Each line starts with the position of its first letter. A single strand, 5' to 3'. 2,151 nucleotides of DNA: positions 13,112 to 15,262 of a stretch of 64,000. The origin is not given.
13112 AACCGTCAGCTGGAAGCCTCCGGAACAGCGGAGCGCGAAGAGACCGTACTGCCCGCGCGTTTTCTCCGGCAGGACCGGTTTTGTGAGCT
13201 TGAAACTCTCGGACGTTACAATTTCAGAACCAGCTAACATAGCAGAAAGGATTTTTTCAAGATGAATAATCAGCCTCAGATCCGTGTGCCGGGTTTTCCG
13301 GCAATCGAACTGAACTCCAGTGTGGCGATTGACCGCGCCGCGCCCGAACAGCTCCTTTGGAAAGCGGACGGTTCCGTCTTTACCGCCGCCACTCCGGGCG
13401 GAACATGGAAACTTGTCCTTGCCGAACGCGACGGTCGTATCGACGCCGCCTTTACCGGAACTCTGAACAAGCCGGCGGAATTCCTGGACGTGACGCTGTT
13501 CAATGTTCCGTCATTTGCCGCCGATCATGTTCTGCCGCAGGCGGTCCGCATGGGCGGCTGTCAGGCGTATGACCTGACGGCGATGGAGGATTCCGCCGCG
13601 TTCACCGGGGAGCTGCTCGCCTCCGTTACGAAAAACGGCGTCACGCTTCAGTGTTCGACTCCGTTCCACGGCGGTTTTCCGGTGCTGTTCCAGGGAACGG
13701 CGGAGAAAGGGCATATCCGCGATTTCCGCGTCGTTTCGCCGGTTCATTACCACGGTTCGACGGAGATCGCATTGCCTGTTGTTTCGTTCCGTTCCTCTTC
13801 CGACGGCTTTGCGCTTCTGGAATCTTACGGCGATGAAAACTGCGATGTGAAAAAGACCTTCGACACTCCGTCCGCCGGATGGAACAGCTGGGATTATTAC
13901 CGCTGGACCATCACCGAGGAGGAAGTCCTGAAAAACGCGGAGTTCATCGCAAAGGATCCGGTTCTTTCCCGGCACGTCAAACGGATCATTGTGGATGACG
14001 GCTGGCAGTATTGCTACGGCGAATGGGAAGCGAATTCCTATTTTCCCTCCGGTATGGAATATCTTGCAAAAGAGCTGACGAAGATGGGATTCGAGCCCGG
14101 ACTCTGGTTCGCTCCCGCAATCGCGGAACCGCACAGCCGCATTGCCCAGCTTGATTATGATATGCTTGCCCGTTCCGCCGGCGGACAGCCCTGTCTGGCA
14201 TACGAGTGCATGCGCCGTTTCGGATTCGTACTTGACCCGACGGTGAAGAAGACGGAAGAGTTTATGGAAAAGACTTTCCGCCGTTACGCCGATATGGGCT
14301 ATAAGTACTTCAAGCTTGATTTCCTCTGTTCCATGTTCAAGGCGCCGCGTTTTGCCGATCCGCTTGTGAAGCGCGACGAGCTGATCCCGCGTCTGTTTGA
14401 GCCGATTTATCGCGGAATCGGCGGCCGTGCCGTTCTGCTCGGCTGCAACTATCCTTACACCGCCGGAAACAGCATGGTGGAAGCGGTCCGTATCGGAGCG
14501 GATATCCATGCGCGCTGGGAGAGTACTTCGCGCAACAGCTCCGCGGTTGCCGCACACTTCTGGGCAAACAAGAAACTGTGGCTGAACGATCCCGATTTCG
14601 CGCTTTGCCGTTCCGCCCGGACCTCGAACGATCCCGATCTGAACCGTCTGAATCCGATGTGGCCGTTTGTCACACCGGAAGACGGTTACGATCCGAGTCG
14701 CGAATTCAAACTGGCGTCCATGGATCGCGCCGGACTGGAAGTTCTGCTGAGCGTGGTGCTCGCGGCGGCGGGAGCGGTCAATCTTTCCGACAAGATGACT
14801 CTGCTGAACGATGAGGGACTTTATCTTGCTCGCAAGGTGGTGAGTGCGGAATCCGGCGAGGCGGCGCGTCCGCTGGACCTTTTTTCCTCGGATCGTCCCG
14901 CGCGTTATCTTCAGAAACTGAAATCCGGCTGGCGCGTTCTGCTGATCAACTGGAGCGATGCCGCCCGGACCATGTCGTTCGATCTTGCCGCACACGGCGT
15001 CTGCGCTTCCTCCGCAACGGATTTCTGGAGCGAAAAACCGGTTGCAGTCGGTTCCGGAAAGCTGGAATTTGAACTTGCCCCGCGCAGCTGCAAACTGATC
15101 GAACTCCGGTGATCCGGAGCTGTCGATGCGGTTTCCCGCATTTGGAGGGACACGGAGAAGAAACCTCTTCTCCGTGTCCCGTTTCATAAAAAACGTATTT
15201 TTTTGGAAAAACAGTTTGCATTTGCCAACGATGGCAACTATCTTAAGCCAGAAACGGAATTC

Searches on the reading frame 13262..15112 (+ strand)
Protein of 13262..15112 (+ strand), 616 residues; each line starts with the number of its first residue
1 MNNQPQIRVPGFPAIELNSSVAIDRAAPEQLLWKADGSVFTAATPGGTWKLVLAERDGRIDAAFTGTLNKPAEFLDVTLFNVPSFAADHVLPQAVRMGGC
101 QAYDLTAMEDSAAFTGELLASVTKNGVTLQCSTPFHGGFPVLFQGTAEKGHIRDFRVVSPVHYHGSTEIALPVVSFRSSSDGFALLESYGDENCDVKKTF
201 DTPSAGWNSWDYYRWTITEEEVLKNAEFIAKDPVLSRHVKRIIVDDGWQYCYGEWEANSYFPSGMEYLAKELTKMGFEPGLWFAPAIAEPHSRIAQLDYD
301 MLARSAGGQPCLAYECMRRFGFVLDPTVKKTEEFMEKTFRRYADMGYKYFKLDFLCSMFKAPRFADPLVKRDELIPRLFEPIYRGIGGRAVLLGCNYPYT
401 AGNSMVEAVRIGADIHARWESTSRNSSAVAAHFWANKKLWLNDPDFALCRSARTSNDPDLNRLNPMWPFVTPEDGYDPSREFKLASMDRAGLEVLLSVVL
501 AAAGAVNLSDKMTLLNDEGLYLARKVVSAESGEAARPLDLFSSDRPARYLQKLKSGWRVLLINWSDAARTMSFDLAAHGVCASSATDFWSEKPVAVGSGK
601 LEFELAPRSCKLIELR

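Call 4: search_protein_families(library=pfam, proteins=[window:13262-15112:+])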
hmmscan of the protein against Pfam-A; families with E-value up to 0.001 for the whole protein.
window:13262-15112:+ (616 aa): 1 family
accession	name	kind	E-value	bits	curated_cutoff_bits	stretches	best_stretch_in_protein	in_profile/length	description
PF02065.24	Melibiase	-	6.5e-06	25.8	27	1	236-306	69-147/347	Melibiase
